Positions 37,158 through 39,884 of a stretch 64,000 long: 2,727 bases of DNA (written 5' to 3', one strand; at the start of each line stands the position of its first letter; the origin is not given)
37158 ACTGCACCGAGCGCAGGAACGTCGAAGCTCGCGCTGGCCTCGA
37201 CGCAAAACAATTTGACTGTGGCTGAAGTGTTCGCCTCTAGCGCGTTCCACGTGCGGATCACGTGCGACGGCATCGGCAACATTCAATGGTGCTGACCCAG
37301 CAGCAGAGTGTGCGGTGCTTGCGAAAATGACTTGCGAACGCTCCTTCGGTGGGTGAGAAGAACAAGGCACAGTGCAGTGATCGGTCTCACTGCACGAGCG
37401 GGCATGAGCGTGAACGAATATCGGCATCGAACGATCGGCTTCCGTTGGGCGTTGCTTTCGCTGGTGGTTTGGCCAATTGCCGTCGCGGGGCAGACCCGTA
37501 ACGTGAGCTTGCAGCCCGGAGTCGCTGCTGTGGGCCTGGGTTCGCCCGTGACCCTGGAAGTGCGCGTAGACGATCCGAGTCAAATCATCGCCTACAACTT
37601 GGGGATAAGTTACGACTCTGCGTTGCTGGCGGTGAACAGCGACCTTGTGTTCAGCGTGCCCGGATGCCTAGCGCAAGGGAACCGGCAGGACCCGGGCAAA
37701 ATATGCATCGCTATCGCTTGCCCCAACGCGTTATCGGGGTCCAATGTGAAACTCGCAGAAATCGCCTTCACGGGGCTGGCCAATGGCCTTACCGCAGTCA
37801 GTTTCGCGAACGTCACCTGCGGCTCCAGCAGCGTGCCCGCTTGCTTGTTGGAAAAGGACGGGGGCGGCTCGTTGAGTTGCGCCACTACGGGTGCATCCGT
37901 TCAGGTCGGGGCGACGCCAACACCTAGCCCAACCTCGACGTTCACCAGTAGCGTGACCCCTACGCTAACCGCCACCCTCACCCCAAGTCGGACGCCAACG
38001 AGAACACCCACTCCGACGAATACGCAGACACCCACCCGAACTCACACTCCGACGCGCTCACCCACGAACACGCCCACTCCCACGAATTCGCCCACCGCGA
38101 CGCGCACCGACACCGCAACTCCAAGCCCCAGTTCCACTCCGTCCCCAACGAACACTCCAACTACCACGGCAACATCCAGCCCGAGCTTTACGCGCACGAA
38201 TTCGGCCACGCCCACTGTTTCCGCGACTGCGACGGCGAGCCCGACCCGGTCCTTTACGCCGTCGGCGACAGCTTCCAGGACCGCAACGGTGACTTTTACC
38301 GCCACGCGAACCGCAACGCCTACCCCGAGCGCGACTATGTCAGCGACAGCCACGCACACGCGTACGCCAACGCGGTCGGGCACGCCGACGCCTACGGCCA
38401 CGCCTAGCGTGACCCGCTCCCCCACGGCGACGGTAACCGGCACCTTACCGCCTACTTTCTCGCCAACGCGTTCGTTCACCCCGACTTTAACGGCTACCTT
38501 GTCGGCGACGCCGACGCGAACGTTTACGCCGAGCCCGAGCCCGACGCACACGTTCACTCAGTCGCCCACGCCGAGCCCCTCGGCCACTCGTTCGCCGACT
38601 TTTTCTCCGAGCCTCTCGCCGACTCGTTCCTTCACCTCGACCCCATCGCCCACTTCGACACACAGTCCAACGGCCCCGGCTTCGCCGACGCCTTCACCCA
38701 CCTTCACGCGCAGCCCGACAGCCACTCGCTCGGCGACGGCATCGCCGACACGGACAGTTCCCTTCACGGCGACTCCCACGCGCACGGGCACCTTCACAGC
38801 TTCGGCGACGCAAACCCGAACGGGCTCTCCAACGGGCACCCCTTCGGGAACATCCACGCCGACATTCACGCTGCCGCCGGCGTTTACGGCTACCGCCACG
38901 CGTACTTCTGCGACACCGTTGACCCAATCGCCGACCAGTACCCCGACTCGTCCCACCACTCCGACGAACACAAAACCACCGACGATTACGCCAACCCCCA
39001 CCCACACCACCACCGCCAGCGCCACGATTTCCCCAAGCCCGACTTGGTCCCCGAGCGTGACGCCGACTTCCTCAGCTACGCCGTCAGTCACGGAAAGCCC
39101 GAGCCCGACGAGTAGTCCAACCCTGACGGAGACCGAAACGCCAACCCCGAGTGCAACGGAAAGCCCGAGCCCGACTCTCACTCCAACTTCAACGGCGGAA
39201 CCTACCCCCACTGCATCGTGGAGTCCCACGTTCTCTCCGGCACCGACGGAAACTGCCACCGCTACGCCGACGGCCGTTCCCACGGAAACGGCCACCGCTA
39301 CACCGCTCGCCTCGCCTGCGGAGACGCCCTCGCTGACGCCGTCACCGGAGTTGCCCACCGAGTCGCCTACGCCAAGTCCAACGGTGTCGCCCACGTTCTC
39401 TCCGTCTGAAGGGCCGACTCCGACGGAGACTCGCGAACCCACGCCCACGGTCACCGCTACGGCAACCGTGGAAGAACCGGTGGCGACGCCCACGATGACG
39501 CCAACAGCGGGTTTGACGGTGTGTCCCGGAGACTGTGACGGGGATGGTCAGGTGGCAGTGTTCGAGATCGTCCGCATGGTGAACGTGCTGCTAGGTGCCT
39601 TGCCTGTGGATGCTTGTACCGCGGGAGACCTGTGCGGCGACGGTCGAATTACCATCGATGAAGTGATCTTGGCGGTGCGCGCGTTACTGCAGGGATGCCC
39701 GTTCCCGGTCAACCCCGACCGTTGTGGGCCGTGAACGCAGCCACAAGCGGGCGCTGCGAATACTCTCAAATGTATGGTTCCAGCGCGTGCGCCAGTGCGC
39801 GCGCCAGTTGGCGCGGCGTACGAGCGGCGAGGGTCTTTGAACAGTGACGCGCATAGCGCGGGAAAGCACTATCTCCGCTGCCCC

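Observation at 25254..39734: Candidate undescribed surface-display system: minimal exosortase, a new CTERM-type tail, and non-cellulosomal cohesin/dockerin proteins on giant Pro/Thr stalks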

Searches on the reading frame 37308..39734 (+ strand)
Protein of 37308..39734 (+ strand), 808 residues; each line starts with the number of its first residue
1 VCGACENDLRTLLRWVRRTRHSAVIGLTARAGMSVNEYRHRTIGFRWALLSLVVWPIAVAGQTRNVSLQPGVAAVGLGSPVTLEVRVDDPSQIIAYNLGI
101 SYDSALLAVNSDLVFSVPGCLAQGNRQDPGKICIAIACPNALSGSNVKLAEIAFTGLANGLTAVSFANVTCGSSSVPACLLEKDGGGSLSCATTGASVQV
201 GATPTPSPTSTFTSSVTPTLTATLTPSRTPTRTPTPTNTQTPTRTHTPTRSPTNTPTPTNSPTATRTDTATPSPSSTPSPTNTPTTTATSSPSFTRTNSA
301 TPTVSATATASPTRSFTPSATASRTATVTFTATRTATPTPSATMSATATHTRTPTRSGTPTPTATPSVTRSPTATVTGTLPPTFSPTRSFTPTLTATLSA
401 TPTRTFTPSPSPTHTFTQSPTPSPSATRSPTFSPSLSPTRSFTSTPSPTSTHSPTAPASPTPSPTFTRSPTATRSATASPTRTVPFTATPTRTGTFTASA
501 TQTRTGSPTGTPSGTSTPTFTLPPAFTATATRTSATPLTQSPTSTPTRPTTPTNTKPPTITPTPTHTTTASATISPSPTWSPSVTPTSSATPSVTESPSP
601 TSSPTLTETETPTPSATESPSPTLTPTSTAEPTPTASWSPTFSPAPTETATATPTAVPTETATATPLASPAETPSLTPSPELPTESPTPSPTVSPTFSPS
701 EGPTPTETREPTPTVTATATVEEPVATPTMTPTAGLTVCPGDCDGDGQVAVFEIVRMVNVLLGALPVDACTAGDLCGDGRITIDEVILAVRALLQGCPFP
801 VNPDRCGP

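Call 4: search_protein_families(library=ncbifam, proteins=[window:37308-39734:+], max_evalue=0.1)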
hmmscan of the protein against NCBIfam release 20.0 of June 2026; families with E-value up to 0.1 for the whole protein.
window:37308-39734:+ (808 aa): 0 families

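Call 5: search_protein_families(library=pfam, proteins=[window:37308-39734:+], max_evalue=0.1)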
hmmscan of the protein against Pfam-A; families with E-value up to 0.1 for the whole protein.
window:37308-39734:+ (808 aa): 3 families
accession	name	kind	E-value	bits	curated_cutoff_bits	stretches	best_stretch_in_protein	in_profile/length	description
PF00963.24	Cohesin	-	0.0026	18.4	24.1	1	76-167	11-115/139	Cohesin domain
PF00036.39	EF-hand_1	-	0.027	14.4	25.4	0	774-792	10-28/29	EF hand domain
PF00404.24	Dockerin_1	-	0.037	14.7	22.9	1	740-782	1-45/57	Dockerin type I domain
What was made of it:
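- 37404..39734 (+): Monovalent-adaptor-like protein: signal peptide, N-terminal cohesin (37491-37925), 525-aa Pro/Thr stalk (37893-39467), Cys-flanked dockerin (39525-39734). Pfam Cohesin 18.4 and Dockerin_1 14.7, both below cut-off (call 5).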

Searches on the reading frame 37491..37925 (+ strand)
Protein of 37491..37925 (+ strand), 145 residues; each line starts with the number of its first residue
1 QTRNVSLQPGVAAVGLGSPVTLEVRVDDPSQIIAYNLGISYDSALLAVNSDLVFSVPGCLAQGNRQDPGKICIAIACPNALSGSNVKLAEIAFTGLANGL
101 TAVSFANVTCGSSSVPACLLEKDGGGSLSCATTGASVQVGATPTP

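Call 30: search_solved_structures(query=A3, max_evalue=10, show_alignments=2)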
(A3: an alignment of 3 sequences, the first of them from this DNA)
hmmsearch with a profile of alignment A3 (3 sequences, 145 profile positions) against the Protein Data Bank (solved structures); distinct sequences matched with E-value up to 10: 6.
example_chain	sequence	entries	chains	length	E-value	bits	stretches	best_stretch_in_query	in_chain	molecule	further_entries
6kgc_A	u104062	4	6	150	0.19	14.9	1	5-79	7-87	Probably cellulosomal scaffolding protein, secreted cellulose-binding and cohesin domain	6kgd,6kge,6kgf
6kg8_A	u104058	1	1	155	0.24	14.6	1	5-79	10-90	Probably cellulosomal scaffolding protein, secreted cellulose-binding and cohesin domain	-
1tyj_A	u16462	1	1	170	0.26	14.5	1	14-46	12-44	cellulosomal scaffoldin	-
2y3n_A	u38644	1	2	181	0.3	14.3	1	13-46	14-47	CELLULOSOMAL SCAFFOLDIN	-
3l8q_A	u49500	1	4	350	0.38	14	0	12-50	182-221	Cellulosomal scaffoldin adaptor protein B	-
24qp_Q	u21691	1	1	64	0.84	12.8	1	107-139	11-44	Transcription elongation factor 1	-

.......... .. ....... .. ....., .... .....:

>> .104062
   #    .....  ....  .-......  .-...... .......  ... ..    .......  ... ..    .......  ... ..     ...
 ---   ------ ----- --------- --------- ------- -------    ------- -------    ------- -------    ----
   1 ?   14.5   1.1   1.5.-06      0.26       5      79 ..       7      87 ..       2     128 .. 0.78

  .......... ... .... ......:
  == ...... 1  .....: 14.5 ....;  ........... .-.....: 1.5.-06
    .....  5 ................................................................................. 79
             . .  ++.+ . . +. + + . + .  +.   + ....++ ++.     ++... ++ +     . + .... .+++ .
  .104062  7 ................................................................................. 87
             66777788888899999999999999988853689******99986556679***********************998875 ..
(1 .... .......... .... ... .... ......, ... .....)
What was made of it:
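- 37404..39734 (+): Top PDB sequence hits are cohesins (call 30).
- On Cohesin (PF00963): N-terminal domain of the 776-aa protein: The top five PDB hits are cohesins, but E is about 0.2 (call 30).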
